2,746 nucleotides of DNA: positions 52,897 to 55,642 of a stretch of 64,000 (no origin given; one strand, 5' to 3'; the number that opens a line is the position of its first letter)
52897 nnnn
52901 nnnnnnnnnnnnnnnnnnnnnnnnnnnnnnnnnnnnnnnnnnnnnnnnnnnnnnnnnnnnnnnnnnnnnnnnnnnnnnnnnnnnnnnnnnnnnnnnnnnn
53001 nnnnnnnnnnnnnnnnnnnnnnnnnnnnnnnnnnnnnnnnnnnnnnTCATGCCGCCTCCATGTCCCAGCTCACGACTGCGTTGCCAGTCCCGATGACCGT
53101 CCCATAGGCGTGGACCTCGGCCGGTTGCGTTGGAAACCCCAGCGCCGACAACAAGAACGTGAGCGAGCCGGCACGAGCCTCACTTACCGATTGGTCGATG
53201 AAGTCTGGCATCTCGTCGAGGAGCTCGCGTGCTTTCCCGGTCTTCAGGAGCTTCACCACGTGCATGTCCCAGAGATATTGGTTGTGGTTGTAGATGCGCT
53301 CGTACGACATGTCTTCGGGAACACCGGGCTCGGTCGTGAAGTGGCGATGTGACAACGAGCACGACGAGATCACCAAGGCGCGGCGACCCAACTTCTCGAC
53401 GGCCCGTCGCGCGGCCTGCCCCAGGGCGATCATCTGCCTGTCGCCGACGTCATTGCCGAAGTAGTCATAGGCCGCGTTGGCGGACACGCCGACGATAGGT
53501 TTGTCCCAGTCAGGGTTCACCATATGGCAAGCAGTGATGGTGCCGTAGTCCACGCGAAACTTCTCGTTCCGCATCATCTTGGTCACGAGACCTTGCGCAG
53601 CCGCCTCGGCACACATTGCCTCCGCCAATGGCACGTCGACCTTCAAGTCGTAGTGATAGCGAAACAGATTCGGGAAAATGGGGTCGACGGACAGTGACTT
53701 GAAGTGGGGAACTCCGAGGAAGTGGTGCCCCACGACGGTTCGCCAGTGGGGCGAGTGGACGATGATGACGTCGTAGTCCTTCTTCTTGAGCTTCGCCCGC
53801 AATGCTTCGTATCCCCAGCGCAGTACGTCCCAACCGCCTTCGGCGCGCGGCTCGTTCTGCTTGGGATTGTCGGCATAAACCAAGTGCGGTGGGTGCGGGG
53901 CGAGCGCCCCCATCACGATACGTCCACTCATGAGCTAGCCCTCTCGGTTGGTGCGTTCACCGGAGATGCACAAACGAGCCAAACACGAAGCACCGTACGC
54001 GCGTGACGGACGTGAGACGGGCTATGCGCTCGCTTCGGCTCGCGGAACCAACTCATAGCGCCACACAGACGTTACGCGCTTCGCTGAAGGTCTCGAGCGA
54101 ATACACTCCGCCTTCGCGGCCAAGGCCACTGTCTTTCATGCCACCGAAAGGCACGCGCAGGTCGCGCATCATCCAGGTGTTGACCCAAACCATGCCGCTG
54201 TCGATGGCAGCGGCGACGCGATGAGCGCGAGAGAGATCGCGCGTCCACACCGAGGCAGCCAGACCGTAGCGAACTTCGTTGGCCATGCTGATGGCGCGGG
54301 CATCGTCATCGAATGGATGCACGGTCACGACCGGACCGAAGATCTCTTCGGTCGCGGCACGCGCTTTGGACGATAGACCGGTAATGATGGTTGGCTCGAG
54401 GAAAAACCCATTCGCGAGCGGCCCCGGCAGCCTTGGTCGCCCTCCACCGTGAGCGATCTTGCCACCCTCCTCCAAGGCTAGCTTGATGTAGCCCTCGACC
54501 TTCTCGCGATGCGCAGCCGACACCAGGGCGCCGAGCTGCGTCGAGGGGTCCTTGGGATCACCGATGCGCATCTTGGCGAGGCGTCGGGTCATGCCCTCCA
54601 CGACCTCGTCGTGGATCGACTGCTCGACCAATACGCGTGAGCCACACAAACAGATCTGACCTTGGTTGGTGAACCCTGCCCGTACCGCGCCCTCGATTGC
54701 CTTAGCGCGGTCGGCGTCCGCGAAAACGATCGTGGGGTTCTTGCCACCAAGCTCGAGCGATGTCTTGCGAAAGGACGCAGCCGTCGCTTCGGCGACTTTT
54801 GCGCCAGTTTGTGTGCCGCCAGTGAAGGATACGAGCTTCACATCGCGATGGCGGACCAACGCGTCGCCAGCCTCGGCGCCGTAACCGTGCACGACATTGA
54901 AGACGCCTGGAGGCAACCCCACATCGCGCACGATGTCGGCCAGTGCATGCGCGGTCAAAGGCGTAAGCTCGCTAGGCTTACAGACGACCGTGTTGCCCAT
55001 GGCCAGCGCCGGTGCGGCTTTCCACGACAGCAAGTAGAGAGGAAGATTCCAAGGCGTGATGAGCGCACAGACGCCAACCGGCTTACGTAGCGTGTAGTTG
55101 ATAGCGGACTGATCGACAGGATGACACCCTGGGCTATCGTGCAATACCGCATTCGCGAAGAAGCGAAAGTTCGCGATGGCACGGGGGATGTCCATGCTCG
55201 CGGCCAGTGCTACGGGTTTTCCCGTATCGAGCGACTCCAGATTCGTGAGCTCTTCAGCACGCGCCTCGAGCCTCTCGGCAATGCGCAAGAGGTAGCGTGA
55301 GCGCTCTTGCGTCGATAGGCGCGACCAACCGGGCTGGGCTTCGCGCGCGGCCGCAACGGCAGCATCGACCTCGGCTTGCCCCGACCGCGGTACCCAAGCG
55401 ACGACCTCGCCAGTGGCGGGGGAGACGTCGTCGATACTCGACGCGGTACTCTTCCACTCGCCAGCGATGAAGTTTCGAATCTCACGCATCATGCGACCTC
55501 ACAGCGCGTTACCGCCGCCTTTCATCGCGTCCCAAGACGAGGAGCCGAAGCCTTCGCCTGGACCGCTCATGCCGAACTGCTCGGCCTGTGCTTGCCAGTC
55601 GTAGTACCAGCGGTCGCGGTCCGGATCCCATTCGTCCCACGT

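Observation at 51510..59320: Eight-gene operon combining kynurenine formamidase, an AmnB/AmnA-type aminophenol dioxygenase, semialdehyde dehydrogenase, asparaginase-II-like amidase, LLM monooxygenase, SDR and HAD phosphatase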

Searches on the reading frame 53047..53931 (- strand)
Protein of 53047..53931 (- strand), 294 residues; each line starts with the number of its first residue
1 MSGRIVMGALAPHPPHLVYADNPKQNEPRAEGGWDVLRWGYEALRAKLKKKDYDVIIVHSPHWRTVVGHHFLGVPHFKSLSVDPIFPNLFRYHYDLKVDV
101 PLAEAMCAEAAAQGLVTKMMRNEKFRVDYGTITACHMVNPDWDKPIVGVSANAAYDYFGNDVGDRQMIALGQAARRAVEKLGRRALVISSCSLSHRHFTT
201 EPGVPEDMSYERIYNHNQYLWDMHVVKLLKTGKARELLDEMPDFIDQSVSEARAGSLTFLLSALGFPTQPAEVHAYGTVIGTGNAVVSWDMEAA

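Call 4: search_protein_families(library=pfam, proteins=[window:53047-53931:-], max_evalue=0.01)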
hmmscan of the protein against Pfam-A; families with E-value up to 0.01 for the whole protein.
window:53047-53931:- (294 aa): 1 family
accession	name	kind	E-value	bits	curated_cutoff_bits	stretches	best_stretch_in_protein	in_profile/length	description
PF02900.23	LigB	-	4.1e-24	85.5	26.3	1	9-273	3-255/269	Catalytic LigB subunit of aromatic ring-opening dioxygenase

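Call 5: search_protein_families(library=ncbifam, proteins=[window:53047-53931:-], max_evalue=0.01)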
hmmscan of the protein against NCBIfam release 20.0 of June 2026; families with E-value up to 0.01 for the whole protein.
window:53047-53931:- (294 aa): 4 families
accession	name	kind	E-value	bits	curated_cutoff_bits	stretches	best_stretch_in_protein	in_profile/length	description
TIGR02298.1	HpaD_Fe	equivalog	1.2e-25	90.5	315.95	1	3-274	4-264/284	3,4-dihydroxyphenylacetate 2,3-dioxygenase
NF009910.0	PRK13370.1-4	equivalog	7.6e-06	25.3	291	1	94-196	82-180/312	3-carboxyethylcatechol 2,3-dioxygenase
NF009908.0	PRK13370.1-2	equivalog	7.8e-05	22.2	467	1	43-205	33-184/314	3-carboxyethylcatechol 2,3-dioxygenase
NF009909.0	PRK13370.1-3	subfamily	0.0016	17.9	286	1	36-200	25-182/286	3-carboxyethylcatechol 2,3-dioxygenase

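Call 8: search_solved_structures(query=window:53047-53931:-, max_evalue=0.01, show_alignments=2)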
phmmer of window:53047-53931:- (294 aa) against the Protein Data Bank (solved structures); distinct sequences matched with E-value up to 0.01: 7.
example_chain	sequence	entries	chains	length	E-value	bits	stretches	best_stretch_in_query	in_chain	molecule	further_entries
3vsg_B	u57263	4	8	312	3.5e-108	365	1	1-293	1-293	2-amino-5-chlorophenol 1,6-dioxygenase beta subunit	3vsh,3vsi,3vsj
8ihg_A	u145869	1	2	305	2.3e-105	355.8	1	2-291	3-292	2-aminophenol 1,6-dioxygenase beta subunit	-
7txy_B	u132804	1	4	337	5.1e-100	338.2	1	5-292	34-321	2-aminophenol 1,6-dioxygenase subunit beta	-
7txy_A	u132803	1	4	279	7.8e-26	94.6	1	5-291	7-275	2-amino-5-chlorophenol 1,6-dioxygenase subunit alpha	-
8ihg_B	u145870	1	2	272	8.4e-18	68.3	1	33-291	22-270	2-aminophenol 1,6-dioxygenase alpha subunit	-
3vsg_A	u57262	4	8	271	9.5e-18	68.1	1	34-289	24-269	2-amino-5-chlorophenol 1,6-dioxygenase alpha subunit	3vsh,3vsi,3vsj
8iq8_A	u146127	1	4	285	1.2e-13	54.6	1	3-275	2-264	3,4-dihydroxyphenylacetate 2,3-dioxygenase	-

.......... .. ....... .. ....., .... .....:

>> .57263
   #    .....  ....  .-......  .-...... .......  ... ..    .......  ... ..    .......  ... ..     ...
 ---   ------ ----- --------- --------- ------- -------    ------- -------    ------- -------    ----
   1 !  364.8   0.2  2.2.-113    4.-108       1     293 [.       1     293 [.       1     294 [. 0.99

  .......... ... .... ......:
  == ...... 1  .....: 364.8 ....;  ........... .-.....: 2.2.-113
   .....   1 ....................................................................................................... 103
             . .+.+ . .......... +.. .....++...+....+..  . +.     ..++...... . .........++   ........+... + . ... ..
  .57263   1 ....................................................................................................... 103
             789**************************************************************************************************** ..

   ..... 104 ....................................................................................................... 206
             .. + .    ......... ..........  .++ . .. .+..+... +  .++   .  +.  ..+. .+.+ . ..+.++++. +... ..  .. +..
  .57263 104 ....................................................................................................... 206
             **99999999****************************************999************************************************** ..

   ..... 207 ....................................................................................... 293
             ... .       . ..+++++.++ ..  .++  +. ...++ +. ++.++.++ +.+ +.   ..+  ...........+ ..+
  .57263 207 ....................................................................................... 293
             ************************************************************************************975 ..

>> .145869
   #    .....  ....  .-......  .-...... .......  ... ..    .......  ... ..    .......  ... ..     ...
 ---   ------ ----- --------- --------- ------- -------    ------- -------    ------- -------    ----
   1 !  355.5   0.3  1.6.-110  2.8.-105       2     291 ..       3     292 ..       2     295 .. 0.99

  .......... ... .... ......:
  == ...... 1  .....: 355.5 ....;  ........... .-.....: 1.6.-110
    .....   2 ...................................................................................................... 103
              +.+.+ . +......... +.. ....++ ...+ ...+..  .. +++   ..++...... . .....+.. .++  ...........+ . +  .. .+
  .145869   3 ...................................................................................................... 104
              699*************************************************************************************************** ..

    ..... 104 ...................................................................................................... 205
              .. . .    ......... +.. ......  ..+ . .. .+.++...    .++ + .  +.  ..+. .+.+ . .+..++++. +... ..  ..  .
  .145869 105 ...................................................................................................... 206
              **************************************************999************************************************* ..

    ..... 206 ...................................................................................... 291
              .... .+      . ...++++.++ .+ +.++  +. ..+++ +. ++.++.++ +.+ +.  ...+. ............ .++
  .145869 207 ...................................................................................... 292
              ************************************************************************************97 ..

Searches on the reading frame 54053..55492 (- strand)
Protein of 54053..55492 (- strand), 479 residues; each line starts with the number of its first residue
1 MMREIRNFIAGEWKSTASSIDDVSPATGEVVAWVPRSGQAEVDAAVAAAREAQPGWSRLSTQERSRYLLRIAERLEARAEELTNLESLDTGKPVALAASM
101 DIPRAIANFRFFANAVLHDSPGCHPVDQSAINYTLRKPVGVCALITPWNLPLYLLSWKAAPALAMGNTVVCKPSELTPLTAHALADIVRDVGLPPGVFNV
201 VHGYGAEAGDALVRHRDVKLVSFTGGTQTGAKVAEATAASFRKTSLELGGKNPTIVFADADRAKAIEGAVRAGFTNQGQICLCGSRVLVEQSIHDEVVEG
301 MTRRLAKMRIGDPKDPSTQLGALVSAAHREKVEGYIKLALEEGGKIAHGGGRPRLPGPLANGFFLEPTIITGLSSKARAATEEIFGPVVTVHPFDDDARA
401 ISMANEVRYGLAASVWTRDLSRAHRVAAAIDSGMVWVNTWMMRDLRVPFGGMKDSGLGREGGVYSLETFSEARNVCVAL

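Call 4: search_protein_families(library=pfam, proteins=[window:54053-55492:-], max_evalue=0.01)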
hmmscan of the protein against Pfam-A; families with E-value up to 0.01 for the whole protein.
window:54053-55492:- (479 aa): 1 family
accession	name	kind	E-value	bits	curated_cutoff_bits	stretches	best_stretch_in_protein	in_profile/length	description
PF00171.27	Aldedh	-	4.7e-175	583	23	1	16-475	5-461/461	Aldehyde dehydrogenase family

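Call 5: search_protein_families(library=ncbifam, proteins=[window:54053-55492:-], max_evalue=0.01)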
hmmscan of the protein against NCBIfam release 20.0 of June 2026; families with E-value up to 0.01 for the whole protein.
window:54053-55492:- (479 aa): 45 families (the best 25 are shown)
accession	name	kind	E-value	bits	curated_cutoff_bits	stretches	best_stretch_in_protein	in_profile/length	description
TIGR03216.1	OH_muco_semi_DH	equivalog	7.7e-183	608.5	693.25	1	5-478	1-480/481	2-hydroxymuconic semialdehyde dehydrogenase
TIGR02299.1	HpaE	equivalog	3.7e-169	563.4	638.35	1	5-478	1-477/488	5-carboxymethyl-2-hydroxymuconate semialdehyde dehydrogenase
TIGR01804.1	BADH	equivalog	5.6e-156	519.7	668.6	1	8-472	1-466/467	betaine-aldehyde dehydrogenase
NF010000.0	PRK13473.1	subfamily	1.8e-149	498.4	615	1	6-477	4-472/475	aminobutyraldehyde dehydrogenase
NF009725.0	PRK13252.1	equivalog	3.8e-146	487.3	593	1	3-479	5-481/488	betaine-aldehyde dehydrogenase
NF045736.1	PaDhStyDRhodo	equivalog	1.9e-139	465.3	800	1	7-478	5-478/479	phenylacetaldehyde dehydrogenase StyD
NF045735.1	PaDhStyDPseudo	equivalog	1.4e-132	442.8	850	1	7-478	5-482/483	phenylacetaldehyde dehydrogenase StyD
NF050026.1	AcaldDHExaC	equivalog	3e-132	441.8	900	1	4-478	15-494/503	acetaldehyde dehydrogenase ExaC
NF007352.0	PRK09847.1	equivalog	1.5e-121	406.3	850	1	4-479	19-493/495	aldehyde dehydrogenase PuuC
NF006916.0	PRK09407.1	equivalog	8.6e-119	397.5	521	1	10-476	26-491/526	succinic semialdehyde dehydrogenase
TIGR03374.1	ABALDH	equivalog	6e-118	394.6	909.3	1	23-477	21-471/472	aminobutyraldehyde dehydrogenase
TIGR01780.1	SSADH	subfamily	5.7e-115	384.7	646.35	1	24-471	3-446/448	succinate-semialdehyde dehydrogenase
NF042993.1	AlphKGSA_gudD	equivalog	1.1e-113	380.6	770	1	4-477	3-480/481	alpha-ketoglutaric semialdehyde dehydrogenase GucD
NF052305.1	DioxValDhHalo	equivalog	3.4e-113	379.1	750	1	1-473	1-477/483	2,5-dioxovalerate dehydrogenase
NF040648.1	lactal_redase_Meth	equivalog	4.9e-111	372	650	1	8-477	2-462/463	lactaldehyde dehydrogenase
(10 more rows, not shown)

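Call 39: search_solved_structures(query=window:54053-55492:-, max_evalue=1e-100)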
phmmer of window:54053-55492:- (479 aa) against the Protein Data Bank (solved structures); distinct sequences matched with E-value up to 1e-100: 85 (the best 60 are shown).
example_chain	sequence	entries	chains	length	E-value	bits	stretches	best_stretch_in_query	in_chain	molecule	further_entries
4u3w_A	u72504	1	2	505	1.6e-148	498.9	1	5-478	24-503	2-aminomuconate 6-semialdehyde dehydrogenase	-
4i1w_A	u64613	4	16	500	4.9e-148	497.3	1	4-478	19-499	2-aminomuconate 6-semialdehyde dehydrogenase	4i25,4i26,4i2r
4npi_A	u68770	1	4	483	5.2e-148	497.2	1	5-478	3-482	2-aminomuconate 6-semialdehyde dehydrogenase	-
7bzv_A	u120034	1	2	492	1.2e-147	496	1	2-478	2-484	2-aminomuconic 6-semialdehyde dehydrogenase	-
5kj5_A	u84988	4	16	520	2.8e-147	494.8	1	4-478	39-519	2-aminomuconate 6-semialdehyde dehydrogenase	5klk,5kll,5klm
4oe2_A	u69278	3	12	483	3.6e-147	494.4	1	5-478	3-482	2-aminomuconate 6-semialdehyde dehydrogenase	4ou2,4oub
5kln_A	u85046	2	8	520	7.6e-147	493.4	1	4-478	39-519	2-aminomuconate 6-semialdehyde dehydrogenase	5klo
4go4_A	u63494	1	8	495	1.2e-131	443.3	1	17-477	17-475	Putative gamma-hydroxymuconic semialdehyde dehydrogenase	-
4go3_A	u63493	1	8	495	1.2e-131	443.3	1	17-477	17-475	Putative gamma-hydroxymuconic semialdehyde dehydrogenase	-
4o6r_A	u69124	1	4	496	6.8e-128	430.9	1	17-477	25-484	Aldehyde Dehydrogenase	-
2d4e_A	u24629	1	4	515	1.2e-123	416.9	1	5-477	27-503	5-carboxymethyl-2-hydroxymuconate semialdehyde dehydrogenase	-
4o5h_A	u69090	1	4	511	4e-118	398.7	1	8-476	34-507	Phenylacetaldehyde dehydrogenase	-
6mvr_A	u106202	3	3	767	7.4e-115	387.9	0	6-468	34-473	Aldehyde dehydrogenase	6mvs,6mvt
6wsa_A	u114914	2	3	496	1.8e-113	383.4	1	8-478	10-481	NAD/NADP-dependent betaine aldehyde dehydrogenase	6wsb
6mvu_A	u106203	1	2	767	1.9e-113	383.3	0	6-468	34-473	Aldehyde dehydrogenase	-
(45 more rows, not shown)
